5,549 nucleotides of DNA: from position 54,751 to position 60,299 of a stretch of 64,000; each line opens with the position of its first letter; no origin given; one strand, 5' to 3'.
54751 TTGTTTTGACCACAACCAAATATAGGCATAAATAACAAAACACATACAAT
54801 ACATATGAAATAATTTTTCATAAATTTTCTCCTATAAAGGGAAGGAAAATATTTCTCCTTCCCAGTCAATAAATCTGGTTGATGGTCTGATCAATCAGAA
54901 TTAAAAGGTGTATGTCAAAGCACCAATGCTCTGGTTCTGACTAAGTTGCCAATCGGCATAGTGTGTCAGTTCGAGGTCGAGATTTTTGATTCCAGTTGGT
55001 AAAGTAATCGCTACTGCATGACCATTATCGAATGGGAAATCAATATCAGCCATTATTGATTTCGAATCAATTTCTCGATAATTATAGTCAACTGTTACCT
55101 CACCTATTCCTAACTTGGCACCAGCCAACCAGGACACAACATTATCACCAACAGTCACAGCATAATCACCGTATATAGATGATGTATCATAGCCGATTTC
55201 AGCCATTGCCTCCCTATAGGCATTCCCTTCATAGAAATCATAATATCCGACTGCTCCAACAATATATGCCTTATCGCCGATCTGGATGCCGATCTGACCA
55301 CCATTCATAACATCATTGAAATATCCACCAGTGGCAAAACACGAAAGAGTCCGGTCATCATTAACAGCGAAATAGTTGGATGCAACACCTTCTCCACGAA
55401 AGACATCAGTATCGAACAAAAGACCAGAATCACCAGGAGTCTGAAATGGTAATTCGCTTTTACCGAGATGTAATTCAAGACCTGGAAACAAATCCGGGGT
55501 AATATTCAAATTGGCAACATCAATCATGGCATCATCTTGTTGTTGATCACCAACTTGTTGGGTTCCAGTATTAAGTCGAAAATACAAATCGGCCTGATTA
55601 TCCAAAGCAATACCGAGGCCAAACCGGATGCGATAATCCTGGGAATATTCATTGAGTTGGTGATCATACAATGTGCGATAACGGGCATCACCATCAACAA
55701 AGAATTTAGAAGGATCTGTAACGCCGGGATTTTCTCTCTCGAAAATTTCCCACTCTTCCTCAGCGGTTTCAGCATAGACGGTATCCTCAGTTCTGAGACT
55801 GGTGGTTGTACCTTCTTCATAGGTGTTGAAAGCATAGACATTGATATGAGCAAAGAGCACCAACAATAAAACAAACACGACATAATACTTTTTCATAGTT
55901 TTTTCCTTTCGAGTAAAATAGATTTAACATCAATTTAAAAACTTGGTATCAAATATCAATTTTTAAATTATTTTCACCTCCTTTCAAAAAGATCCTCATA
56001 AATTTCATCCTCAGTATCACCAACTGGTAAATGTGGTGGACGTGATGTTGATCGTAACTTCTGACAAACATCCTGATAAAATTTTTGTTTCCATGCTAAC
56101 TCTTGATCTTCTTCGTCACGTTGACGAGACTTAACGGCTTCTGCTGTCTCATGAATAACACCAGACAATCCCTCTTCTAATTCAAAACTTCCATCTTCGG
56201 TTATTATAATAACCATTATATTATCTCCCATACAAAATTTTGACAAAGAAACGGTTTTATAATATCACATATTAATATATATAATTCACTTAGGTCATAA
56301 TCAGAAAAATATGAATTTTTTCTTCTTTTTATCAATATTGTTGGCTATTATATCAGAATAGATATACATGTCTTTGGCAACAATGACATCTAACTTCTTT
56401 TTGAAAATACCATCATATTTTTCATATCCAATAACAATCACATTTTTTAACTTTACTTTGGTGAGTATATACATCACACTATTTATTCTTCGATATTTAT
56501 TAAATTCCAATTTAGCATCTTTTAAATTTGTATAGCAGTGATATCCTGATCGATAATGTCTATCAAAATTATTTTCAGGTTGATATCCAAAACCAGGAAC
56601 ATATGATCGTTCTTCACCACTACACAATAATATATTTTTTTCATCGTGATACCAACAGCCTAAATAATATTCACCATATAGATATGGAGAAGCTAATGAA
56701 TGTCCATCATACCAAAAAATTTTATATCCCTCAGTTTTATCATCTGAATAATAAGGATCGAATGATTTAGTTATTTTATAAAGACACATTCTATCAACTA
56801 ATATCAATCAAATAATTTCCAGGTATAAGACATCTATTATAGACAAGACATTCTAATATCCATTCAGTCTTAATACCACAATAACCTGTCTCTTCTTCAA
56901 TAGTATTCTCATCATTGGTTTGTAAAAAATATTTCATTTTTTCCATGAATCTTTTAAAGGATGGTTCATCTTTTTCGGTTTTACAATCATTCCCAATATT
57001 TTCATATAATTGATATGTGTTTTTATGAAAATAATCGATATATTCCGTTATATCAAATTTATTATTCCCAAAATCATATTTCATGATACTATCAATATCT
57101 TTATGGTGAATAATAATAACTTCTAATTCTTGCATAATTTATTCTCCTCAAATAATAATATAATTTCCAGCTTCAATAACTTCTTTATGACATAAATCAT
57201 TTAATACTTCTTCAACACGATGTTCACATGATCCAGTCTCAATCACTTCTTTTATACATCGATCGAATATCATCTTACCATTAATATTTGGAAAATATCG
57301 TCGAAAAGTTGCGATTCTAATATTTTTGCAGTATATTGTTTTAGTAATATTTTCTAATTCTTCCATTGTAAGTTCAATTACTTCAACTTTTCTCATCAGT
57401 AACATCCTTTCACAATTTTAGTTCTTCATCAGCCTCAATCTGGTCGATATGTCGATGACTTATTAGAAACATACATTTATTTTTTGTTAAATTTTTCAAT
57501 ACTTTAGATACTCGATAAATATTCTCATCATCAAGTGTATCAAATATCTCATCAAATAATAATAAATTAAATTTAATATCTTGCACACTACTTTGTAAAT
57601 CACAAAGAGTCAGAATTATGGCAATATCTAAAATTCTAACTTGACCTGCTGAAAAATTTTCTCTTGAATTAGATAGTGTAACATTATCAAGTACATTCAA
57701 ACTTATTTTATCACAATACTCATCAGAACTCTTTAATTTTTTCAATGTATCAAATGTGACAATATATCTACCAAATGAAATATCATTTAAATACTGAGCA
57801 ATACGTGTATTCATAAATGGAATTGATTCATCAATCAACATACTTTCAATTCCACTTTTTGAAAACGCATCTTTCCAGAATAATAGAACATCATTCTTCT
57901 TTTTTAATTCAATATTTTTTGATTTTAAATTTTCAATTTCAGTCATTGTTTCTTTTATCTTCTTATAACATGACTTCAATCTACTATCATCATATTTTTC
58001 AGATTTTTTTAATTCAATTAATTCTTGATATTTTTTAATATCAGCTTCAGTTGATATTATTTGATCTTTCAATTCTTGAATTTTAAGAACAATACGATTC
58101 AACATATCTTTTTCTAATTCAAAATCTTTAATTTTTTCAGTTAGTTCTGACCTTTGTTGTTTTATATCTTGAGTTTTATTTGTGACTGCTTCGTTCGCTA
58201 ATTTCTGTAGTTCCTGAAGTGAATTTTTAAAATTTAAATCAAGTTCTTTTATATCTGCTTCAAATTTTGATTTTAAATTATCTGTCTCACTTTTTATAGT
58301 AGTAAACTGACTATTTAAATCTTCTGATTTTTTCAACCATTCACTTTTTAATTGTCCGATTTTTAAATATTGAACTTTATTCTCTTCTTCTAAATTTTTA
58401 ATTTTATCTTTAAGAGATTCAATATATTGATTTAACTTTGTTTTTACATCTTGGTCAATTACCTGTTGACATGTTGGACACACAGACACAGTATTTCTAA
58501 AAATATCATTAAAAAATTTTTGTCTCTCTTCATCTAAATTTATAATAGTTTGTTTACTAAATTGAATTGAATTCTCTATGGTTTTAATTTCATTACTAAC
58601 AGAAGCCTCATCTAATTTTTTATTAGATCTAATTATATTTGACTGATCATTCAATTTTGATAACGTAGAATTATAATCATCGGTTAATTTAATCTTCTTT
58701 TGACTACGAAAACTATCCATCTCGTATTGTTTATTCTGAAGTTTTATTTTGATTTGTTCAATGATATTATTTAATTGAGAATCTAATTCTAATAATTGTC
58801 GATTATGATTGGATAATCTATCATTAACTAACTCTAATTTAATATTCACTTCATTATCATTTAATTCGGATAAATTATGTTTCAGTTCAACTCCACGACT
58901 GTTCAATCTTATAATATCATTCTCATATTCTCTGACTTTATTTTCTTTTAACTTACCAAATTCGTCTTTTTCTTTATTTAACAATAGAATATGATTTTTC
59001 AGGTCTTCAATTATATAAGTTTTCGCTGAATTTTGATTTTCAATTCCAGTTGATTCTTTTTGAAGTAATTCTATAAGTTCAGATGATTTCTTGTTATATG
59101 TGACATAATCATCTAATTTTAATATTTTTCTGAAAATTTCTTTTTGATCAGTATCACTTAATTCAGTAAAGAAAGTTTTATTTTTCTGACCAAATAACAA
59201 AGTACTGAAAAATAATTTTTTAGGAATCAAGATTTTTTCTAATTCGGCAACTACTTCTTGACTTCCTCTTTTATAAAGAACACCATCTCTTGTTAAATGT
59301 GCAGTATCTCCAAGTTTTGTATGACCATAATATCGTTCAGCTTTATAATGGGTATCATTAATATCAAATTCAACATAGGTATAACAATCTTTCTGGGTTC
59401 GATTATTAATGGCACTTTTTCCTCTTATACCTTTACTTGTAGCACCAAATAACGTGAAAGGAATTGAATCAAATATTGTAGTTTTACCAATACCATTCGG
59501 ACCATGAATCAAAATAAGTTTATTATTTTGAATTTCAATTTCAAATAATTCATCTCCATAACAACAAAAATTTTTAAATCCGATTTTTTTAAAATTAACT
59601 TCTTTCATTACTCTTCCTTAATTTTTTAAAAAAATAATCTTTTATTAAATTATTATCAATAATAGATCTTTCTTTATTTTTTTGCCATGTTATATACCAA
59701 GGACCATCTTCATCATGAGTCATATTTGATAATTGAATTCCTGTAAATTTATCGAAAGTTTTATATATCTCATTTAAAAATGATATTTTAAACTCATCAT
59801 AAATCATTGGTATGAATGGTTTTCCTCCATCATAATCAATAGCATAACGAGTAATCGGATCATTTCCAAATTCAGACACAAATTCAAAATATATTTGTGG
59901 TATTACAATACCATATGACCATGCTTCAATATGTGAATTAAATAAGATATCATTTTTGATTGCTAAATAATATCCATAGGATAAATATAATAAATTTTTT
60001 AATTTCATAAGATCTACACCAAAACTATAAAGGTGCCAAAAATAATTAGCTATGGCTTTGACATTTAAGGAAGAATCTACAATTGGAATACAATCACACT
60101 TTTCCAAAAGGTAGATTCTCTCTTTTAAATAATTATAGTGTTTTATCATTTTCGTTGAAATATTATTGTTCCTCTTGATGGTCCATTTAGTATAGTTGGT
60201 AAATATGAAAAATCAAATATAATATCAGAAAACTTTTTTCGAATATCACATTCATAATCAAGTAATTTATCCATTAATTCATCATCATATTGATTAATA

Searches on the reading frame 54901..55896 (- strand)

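Call 24: search_protein_families(library=pfam, proteins=[window:54901-55896:-], max_evalue=0.01)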
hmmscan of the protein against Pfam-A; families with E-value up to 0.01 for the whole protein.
window:54901-55896:- (331 aa): 1 family
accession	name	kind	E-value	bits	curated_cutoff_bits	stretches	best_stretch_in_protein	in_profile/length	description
PF16930.11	Porin_5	-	9.9e-05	21.5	22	1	34-193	111-276/535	Putative porin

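Call 86: search_protein_families(library=phrogs, proteins=[window:54901-55896:-], max_evalue=0.001)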
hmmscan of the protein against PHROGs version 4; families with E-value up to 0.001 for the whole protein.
window:54901-55896:- (331 aa): 0 families

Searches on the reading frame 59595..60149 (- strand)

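Call 25: search_protein_families(library=pfam, proteins=[window:59595-60149:-], max_evalue=0.5)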
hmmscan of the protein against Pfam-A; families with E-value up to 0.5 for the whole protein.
window:59595-60149:- (184 aa): 2 families
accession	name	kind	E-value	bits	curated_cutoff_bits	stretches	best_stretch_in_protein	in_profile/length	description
PF13274.11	SocA_Panacea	-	3.8e-11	44.3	25.7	1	53-152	4-113/113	Antitoxin SocA-like, Panacea domain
PF05187.19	Fer4_ETF_QO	-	0.21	12.2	24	1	131-159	4-32/104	Electron transfer flavoprotein-ubiquinone oxidoreductase, 4Fe-4S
